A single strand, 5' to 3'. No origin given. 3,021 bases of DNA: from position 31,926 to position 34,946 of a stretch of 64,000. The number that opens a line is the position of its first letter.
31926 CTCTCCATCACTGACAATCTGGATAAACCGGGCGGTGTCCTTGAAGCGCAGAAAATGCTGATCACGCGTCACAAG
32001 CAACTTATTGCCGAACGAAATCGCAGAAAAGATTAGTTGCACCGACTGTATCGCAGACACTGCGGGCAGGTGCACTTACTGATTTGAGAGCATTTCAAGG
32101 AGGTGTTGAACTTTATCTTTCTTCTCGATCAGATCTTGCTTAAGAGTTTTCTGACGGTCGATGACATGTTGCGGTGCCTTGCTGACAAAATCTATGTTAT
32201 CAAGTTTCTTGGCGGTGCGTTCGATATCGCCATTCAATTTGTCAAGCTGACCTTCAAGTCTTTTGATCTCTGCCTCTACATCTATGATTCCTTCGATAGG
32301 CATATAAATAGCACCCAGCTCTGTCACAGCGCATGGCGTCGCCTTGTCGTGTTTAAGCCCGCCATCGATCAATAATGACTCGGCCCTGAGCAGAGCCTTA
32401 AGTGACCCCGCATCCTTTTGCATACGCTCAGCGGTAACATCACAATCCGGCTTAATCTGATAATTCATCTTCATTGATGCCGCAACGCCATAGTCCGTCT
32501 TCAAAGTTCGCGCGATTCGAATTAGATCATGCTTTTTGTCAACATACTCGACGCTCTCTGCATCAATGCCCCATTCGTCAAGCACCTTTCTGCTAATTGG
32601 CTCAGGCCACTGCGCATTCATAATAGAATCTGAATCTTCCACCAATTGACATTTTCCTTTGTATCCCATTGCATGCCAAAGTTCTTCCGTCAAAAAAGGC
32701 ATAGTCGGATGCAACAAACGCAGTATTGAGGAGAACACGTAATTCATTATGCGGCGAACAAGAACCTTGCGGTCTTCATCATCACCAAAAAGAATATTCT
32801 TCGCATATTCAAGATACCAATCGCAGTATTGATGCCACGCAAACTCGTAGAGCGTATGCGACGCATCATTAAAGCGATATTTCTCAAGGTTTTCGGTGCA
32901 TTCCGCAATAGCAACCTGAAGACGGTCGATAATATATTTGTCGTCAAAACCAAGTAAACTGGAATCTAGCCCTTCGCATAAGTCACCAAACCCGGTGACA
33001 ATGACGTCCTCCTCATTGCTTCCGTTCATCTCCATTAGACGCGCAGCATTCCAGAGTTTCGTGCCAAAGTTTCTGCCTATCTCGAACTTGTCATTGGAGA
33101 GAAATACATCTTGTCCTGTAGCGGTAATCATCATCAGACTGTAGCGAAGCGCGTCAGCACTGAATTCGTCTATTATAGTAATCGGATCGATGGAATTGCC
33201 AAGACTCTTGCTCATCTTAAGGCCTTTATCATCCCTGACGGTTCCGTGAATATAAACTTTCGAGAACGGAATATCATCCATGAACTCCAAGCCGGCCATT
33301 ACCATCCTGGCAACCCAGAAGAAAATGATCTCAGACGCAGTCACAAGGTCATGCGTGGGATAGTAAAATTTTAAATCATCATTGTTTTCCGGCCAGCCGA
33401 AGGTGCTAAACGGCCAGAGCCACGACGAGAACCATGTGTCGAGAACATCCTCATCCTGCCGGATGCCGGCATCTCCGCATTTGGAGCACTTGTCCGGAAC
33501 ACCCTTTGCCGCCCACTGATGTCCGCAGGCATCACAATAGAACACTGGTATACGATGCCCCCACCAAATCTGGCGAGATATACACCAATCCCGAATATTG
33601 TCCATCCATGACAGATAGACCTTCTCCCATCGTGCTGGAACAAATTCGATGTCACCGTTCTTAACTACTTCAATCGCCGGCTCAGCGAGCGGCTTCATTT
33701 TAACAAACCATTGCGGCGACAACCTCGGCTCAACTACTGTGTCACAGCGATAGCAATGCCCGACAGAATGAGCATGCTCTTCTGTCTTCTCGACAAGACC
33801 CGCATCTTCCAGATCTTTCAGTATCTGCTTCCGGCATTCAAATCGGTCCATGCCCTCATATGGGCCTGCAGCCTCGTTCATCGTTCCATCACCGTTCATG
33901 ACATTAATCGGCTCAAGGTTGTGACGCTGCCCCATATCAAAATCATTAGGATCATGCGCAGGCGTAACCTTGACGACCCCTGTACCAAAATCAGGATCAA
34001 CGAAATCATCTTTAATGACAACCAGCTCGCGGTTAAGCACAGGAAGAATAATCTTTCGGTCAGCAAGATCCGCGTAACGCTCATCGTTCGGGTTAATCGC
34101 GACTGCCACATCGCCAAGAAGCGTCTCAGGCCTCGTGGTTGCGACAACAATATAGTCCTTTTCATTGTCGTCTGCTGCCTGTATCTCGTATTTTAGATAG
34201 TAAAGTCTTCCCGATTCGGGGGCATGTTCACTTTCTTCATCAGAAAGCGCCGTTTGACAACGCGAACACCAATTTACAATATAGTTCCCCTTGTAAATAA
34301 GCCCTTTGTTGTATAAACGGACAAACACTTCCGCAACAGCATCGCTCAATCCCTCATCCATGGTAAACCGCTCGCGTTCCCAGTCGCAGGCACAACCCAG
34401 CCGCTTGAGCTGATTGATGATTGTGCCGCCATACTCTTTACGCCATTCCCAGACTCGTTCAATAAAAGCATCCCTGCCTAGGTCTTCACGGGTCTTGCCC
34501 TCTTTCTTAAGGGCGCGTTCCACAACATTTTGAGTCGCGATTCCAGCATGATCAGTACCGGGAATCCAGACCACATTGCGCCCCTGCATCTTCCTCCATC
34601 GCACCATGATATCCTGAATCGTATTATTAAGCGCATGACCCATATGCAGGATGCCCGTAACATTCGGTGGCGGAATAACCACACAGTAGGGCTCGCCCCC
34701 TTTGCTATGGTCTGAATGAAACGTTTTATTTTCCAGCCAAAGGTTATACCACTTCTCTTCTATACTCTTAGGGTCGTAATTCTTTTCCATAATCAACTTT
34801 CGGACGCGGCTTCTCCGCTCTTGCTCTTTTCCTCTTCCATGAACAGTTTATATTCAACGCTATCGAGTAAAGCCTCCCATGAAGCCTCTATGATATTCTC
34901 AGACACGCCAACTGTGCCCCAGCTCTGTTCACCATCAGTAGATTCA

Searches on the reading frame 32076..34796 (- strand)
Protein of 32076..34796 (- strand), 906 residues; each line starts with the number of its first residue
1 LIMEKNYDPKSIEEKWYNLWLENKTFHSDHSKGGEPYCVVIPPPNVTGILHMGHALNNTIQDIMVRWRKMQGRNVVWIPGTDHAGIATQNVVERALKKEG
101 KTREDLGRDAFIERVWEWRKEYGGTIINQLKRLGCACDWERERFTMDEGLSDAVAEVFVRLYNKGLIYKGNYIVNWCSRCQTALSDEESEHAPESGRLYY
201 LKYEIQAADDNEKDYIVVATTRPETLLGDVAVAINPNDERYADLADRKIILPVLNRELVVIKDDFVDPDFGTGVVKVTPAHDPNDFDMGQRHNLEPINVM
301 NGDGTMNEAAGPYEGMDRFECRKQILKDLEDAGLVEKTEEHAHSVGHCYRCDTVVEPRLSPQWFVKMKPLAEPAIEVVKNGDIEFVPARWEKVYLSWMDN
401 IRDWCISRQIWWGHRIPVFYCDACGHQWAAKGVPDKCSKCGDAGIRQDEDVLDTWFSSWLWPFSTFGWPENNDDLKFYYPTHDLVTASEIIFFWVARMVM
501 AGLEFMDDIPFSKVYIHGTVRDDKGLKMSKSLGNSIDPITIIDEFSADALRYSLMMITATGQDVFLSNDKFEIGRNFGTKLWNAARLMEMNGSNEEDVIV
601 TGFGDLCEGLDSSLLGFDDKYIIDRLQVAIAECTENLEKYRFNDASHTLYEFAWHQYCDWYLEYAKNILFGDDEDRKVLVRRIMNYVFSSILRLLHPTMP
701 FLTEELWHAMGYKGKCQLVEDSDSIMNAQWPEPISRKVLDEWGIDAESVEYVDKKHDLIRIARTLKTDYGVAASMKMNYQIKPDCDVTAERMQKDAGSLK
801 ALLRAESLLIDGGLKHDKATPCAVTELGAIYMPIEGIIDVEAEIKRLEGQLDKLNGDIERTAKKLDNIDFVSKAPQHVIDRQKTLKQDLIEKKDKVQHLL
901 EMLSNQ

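Call 24: search_protein_families(library=ncbifam, proteins=[window:32076-34796:-], max_evalue=0.00001)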
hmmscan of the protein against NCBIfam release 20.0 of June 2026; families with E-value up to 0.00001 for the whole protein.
window:32076-34796:- (906 aa): 16 families
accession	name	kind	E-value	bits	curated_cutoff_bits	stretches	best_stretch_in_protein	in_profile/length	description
NF004349.1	PRK05729.1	equivalog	0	1187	704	1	4-898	1-858/860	valine--tRNA ligase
TIGR00422.1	valS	equivalog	0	1064.9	612.1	1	3-883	1-859/863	valine--tRNA ligase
NF011492.0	PRK14900.1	equivalog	0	1048.2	1783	1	4-904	10-894/1044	valine--tRNA ligase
NF009687.0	PRK13208.1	equivalog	7.5e-173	576.7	738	1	3-809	6-787/801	valine--tRNA ligase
TIGR00392.1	ileS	equivalog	2.5e-114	383.3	621.4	3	4-247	3-254/861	isoleucine--tRNA ligase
NF000540.1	alt_ValS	exception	5e-87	292.7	900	1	11-773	8-791/827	valine--tRNA ligase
NF008957.0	PRK12300.1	subfamily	3.2e-69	233.9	677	3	6-239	3-241/946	leucine--tRNA ligase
NF000258.1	MupB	exception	1.7e-64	218.2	1900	3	13-243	9-239/1033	mupirocin-resistant isoleucine--tRNA ligase MupB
NF040702.1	ileS_w_GNAT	exception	3.5e-59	200.4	1999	3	255-421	490-656/1100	isoleucine--tRNA ligase, N-acetyltransferase domain-containing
NF000257.1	MupA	exception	2.5e-56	191.1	1900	3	18-241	14-238/1024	mupirocin-resistant isoleucine--tRNA ligase MupA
TIGR00395.1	leuS_arch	equivalog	1.8e-54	185.2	648.5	3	11-239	2-235/938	leucine--tRNA ligase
TIGR00396.1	leuS_bact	equivalog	2.4e-52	178.1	548.4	2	7-189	1-167/843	leucine--tRNA ligase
TIGR00398.1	metG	equivalog_domain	4.4e-35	121.4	336.35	2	511-720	312-511/530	methionine--tRNA ligase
NF008900.0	PRK12267.1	equivalog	1.7e-27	96.2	598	2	450-724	223-490/648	methionine--tRNA ligase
NF001100.0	PRK00133.1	equivalog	5.1e-24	84.8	587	2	512-738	316-531/676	methionine--tRNA ligase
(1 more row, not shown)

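Call 25: find_homologous_proteins(query=window:32076-34796:-, max_evalue=1e-50)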
Query window:32076-34796:- (906 aa): 8000 proteins with E <= 1e-50 among 8000 candidates; the best 120 are listed.
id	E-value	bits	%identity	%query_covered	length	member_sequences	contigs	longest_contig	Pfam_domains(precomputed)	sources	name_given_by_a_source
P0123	0.0e+0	2151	100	100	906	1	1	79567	PF09334.18,PF01406.26,PF08264.20,PF13603.13,PF00133.29,PF10458.15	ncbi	-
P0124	0.0e+0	1707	79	100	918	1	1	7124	PF09334.18,PF01406.26,PF08264.20,PF00133.29,PF10458.15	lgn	-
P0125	0.0e+0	1606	73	100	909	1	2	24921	PF09334.18,PF01406.26,PF08264.20,PF13603.13,PF00133.29,PF10458.15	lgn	-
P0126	0.0e+0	1543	71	99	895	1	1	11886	PF09334.18,PF01406.26,PF08264.20,PF00133.29,PF10458.15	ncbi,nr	ncbi:MAG: valine--tRNA ligase [Lentisphaerae bacterium]|nr:valine--tRNA ligase [Lentisphaerota bacte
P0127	0.0e+0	1535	70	100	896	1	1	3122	PF09334.18,PF08264.20,PF13603.13,PF00133.29,PF10458.15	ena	-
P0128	0.0e+0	1528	70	100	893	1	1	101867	PF09334.18,PF01406.26,PF08264.20,PF13603.13,PF00133.29,PF10458.15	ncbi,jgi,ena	-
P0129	0.0e+0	1528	71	100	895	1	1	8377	PF09334.18,PF01406.26,PF08264.20,PF13603.13,PF00133.29,PF10458.15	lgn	-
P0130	0.0e+0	1520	69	100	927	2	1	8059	PF09334.18,PF08264.20,PF13603.13,PF00133.29,PF10458.15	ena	-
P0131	0.0e+0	1513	69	100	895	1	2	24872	PF09334.18,PF08264.20,PF13603.13,PF00133.29,PF10458.15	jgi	-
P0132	0.0e+0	1512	69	100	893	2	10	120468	PF09334.18,PF08264.20,PF13603.13,PF00133.29,PF10458.15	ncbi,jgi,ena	-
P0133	0.0e+0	1508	69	100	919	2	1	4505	PF09334.18,PF01406.26,PF08264.20,PF13603.13,PF00133.29,PF10458.15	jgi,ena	-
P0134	0.0e+0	1508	70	100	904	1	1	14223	PF09334.18,PF08264.20,PF13603.13,PF00133.29,PF10458.15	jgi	jgi:valyl-tRNA synthetase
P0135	0.0e+0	1506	67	100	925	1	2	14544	PF09334.18,PF08264.20,PF00133.29,PF10458.15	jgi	jgi:valyl-tRNA synthetase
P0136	0.0e+0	1506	69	100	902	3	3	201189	PF09334.18,PF01406.26,PF08264.20,PF13603.13,PF00133.29,PF10458.15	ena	-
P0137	0.0e+0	1505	68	100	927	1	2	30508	PF09334.18,PF01406.26,PF08264.20,PF13603.13,PF00133.29,PF10458.15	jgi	-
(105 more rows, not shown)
